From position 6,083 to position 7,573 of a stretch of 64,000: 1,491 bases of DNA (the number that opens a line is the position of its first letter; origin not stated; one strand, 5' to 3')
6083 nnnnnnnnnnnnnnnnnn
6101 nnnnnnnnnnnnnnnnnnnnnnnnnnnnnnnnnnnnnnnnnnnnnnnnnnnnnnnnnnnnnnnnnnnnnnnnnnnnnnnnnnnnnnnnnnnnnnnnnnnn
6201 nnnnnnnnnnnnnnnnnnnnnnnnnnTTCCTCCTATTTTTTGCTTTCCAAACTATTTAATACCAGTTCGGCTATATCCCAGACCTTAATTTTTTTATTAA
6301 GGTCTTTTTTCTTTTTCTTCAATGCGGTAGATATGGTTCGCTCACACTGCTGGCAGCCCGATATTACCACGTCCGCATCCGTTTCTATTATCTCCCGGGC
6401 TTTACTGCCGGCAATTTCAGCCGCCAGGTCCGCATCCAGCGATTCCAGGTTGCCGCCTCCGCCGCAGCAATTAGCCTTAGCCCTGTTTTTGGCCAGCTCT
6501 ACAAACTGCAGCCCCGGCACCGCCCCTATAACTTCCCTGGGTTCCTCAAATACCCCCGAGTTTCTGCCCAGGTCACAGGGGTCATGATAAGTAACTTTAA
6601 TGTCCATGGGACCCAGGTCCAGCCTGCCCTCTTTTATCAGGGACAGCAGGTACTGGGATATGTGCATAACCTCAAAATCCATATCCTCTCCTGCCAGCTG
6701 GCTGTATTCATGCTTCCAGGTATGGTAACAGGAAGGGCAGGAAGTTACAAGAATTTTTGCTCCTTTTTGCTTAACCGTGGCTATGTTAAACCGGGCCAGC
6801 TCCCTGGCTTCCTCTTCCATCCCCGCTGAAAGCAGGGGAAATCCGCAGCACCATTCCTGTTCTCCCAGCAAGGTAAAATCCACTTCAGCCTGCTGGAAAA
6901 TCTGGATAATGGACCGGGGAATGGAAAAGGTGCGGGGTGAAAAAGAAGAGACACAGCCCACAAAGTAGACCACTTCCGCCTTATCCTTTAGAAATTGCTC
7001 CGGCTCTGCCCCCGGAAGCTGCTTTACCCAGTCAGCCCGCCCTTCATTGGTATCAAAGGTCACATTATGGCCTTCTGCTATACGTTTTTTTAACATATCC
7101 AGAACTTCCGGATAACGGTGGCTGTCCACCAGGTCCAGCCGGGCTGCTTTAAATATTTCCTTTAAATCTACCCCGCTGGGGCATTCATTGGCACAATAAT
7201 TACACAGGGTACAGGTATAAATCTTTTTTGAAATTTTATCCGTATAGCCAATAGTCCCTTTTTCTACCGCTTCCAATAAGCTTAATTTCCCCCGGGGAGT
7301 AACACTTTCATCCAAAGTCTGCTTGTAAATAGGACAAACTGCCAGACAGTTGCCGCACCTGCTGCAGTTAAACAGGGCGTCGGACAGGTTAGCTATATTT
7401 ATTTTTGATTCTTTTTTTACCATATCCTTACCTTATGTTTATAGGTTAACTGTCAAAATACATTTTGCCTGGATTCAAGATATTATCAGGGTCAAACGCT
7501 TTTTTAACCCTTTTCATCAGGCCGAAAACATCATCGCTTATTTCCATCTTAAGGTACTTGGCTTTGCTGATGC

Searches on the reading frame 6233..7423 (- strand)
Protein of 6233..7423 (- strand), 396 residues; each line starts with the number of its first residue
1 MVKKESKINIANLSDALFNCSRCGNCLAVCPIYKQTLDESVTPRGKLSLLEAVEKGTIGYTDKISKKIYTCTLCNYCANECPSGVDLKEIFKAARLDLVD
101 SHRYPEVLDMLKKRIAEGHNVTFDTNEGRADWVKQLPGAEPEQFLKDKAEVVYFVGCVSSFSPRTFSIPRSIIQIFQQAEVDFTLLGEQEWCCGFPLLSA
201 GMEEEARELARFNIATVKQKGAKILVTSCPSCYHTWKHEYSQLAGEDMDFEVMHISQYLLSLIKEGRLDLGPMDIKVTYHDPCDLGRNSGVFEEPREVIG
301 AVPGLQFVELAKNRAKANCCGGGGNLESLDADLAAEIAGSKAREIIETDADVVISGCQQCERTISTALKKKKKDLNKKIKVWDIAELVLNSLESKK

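Call 4: search_protein_families(library=pfam, proteins=[window:6233-7423:-], max_evalue=0.001)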
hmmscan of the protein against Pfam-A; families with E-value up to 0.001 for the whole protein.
window:6233-7423:- (396 aa): 8 families
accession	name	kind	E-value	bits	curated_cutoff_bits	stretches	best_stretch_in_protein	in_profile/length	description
PF02754.22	CCG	-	2e-35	121.2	20.6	2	277-364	1-84/85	Cysteine-rich domain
PF13183.11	Fer4_8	-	1.9e-11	44.8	27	1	18-85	3-68/68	4Fe-4S dicluster domain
PF13534.11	Fer4_17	-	9.5e-09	36.1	22.2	1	19-86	1-61/61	4Fe-4S dicluster domain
PF12838.12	Fer4_7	-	1.2e-07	32.5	27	1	19-85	1-52/52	4Fe-4S dicluster domain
PF13187.11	Fer4_9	-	1.4e-06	28.7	27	0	6-31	23-48/52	4Fe-4S dicluster domain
PF13237.11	Fer4_10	-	6.4e-06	26.5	25.5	1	19-82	8-53/53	4Fe-4S dicluster domain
PF13484.11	Fer4_16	-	4.8e-05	24.5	30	1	19-83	1-65/66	4Fe-4S double cluster binding domain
PF13746.11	Fer4_18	-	0.00027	21.5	27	0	63-91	53-81/114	4Fe-4S dicluster domain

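Call 44: search_protein_families(library=ncbifam, proteins=[window:6233-7423:-], max_evalue=0.00001)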
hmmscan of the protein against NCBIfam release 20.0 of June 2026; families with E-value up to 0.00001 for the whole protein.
window:6233-7423:- (396 aa): 12 families
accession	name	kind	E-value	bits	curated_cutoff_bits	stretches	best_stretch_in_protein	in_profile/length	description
NF004898.0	PRK06259.1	equivalog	5.7e-58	196.7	385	1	15-389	131-485/488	fumarate reductase (CoM/CoB) subunit TfrB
NF045670.1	quin_L_LdhH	equivalog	1.1e-46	159.4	800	2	145-388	463-705/706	L-lactate dehydrogenase (quinone) large subunit LdhH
NF008369.0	PRK11168.1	equivalog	3.9e-39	134.7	278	2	146-367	164-383/401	anaerobic glycerol-3-phosphate dehydrogenase subunit C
TIGR03379.1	glycerol3P_GlpC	equivalog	6e-31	107.6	279.9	1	146-368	159-381/397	anaerobic glycerol-3-phosphate dehydrogenase subunit GlpC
NF045796.1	DsrK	equivalog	1.9e-28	99.3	400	1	20-366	52-418/453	sulfate reduction electron transfer complex DsrMKJOP subunit DsrK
NF045663.1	diclust_near_Sec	equivalog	2.1e-24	85.6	530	1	20-367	309-621/759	pyridine nucleotide-disulfide oxidoreductase/dicluster-binding protein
NF045724.1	ferredox_TmcB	equivalog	1.1e-23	83.5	735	1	18-379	41-419/430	electron transfer complex ferredoxin TmcB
NF008434.0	PRK11274.1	equivalog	2.1e-21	76.3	333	1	14-366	19-390/409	glycolate oxidase subunit GlcF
NF045711.1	sulf_resp_HmcF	equivalog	4.2e-21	75.3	750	1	250-365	307-426/457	sulfate respiration complex iron-sulfur protein HmcF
TIGR00273.1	TIGR00273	equivalog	2.1e-10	40.1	444.8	1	17-107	292-381/432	LutB/LldF family L-lactate oxidation iron-sulfur protein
TIGR03288.1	CoB_CoM_SS_B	equivalog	1.7e-09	37.4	345.15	0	310-367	183-240/290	CoB--CoM heterodisulfide reductase subunit B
NF041780.1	hetero_SS_HdrB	equivalog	2e-06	27.4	450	0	275-387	168-276/304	ferredoxin:CoB-CoM heterodisulfide reductase subunit HdrB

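Call 59: find_homologous_proteins(query=window:6233-7423:-, max_evalue=1e-30)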
Query window:6233-7423:- (396 aa): 4513 proteins with E <= 1e-30 among 8000 candidates; the best 120 are listed.
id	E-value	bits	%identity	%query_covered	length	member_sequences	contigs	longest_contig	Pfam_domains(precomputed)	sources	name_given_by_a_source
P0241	7.1e-268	906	100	100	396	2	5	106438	PF12838.13,PF13534.12,PF02754.22,PF13237.12,PF13183.12,PF13187.12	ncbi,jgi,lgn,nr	ncbi:MAG: (Fe-S)-binding protein [Actinomycetota bacterium]|nr:(Fe-S)-binding protein [Actinomycetot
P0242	4.0e-208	709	75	100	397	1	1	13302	PF12838.13,PF13534.12,PF02754.22,PF13237.12,PF13183.12,PF13187.12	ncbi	ncbi:MAG: (Fe-S)-binding protein [Actinomycetota bacterium]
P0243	1.1e-206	704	75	100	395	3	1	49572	PF12838.13,PF13534.12,PF02754.22,PF13237.12,PF13183.12,PF13187.12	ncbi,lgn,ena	-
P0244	2.0e-206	704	75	100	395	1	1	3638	PF12838.13,PF13534.12,PF02754.22,PF13237.12,PF13183.12,PF13187.12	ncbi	-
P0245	2.9e-206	703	76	99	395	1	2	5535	PF12838.13,PF13534.12,PF02754.22,PF13237.12,PF13183.12,PF13187.12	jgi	-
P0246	1.2e-205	701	75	100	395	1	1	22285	PF12838.13,PF13534.12,PF02754.22,PF13237.12,PF13183.12,PF13187.12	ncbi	-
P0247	1.1e-190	652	69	99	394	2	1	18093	PF12838.13,PF13534.12,PF02754.22,PF13237.12,PF13183.12,PF13187.12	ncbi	-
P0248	5.0e-184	630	66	99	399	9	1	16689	PF13534.12,PF02754.22,PF13237.12,PF13183.12,PF13187.12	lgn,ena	-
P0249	1.2e-182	625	67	96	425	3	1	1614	PF12838.13,PF13534.12,PF02754.22,PF13237.12,PF13183.12,PF13187.12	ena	-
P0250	7.0e-182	623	65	99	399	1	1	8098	PF13534.12,PF02754.22,PF13237.12,PF13183.12,PF13187.12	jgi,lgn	-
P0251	1.1e-180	619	66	96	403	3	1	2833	PF12838.13,PF13534.12,PF02754.22,PF13237.12,PF13183.12,PF13187.12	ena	-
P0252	1.3e-180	619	66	95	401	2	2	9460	PF13534.12,PF02754.22,PF13237.12,PF13183.12,PF13187.12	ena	-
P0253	1.5e-180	618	65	96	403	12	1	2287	PF13534.12,PF02754.22,PF13237.12,PF13183.12,PF13187.12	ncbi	-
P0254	7.5e-180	616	66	96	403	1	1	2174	PF12838.13,PF13534.12,PF02754.22,PF13237.12,PF13183.12,PF13187.12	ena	-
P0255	9.3e-180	616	65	96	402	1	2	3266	PF12838.13,PF13534.12,PF02754.22,PF13237.12,PF13183.12,PF13187.12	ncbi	-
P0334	6.7e-132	458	51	98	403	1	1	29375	PF13534.12,PF02754.22,PF13183.12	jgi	-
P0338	8.1e-131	455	52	94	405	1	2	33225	PF02754.22,PF13183.12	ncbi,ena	-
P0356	9.5e-129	448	50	94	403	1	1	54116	PF13534.12,PF02754.22,PF13183.12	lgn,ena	-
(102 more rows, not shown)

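Call 60: find_encoding_contigs(protein=P0356, flank=7000, max_places=1)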
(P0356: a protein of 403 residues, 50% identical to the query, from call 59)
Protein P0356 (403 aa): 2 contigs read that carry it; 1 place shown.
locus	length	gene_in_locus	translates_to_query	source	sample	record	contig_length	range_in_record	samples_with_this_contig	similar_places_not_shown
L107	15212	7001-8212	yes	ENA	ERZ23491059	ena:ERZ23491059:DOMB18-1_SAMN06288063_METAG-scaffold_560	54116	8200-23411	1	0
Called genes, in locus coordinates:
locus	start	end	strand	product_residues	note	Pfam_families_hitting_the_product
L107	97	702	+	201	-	-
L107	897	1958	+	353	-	-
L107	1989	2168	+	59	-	-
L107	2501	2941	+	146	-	PF01451:LMWPc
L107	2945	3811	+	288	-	PF01937:ARMT1-like_dom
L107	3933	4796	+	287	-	PF03734:YkuD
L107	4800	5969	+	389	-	PF02463:SMC_N, PF13175:AAA_15, PF13476:AAA_23, PF13304:AAA_21 (weak)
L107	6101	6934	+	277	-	-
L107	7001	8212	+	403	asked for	PF13183:Fer4_8, PF13534:Fer4_17 (weak), PF02754:CCG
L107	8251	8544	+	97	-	PF05258:DciA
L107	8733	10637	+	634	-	PF02518:HATPase_c, PF00204:DNA_gyraseB, PF01751:Toprim, PF00986:DNA_gyraseB_C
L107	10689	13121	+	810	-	PF00521:DNA_topoisoIV, PF03989:DNA_gyraseA_C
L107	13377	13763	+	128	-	PF09685:MamF_MmsF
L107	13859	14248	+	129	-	-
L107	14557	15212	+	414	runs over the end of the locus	PF00999:Na_H_Exchanger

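Call 61: find_encoding_contigs(protein=P0338, flank=7000, max_places=1)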
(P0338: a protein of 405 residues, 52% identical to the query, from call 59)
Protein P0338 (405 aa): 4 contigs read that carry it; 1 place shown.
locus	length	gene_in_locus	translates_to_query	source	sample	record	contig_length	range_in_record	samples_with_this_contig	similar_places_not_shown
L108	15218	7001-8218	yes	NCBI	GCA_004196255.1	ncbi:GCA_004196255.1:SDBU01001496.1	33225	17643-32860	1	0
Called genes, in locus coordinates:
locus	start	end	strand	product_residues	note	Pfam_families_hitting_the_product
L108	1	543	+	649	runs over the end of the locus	PF00662:Proton_antipo_N, PF00361:Proton_antipo_M, PF01010:Proton_antipo_C (weak)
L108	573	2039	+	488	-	PF00361:Proton_antipo_M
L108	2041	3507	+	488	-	PF00361:Proton_antipo_M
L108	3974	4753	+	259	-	PF03734:YkuD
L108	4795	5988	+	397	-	PF02463:SMC_N, PF13175:AAA_15, PF13476:AAA_23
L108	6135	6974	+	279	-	-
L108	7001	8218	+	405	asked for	PF13183:Fer4_8, PF02754:CCG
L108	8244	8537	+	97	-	PF05258:DciA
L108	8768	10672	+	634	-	PF02518:HATPase_c, PF00204:DNA_gyraseB, PF01751:Toprim, PF00986:DNA_gyraseB_C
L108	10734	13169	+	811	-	PF00521:DNA_topoisoIV, PF03989:DNA_gyraseA_C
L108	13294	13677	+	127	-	PF09685:MamF_MmsF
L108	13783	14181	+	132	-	-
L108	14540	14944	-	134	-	-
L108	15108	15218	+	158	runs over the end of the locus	?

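Call 62: find_encoding_contigs(protein=P0334, flank=7000, max_places=1)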
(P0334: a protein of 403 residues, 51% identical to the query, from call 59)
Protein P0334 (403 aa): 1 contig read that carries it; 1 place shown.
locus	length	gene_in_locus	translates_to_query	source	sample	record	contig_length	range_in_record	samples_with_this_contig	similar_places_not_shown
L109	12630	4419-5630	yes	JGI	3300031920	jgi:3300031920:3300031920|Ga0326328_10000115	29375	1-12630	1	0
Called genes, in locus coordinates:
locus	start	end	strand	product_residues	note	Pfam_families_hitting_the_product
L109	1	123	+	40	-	?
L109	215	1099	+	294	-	PF01937:ARMT1-like_dom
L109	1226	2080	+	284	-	PF03734:YkuD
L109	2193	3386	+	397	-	PF02463:SMC_N, PF13175:AAA_15, PF13476:AAA_23, PF13304:AAA_21 (weak)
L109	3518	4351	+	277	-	-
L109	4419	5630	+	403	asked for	PF13183:Fer4_8, PF13534:Fer4_17 (weak), PF02754:CCG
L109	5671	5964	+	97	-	PF05258:DciA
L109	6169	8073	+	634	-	PF02518:HATPase_c, PF00204:DNA_gyraseB, PF01751:Toprim, PF00986:DNA_gyraseB_C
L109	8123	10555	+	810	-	PF00521:DNA_topoisoIV, PF03989:DNA_gyraseA_C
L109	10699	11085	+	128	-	PF09685:MamF_MmsF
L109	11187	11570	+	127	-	PF12089:DUF3566 (weak)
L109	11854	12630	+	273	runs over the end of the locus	-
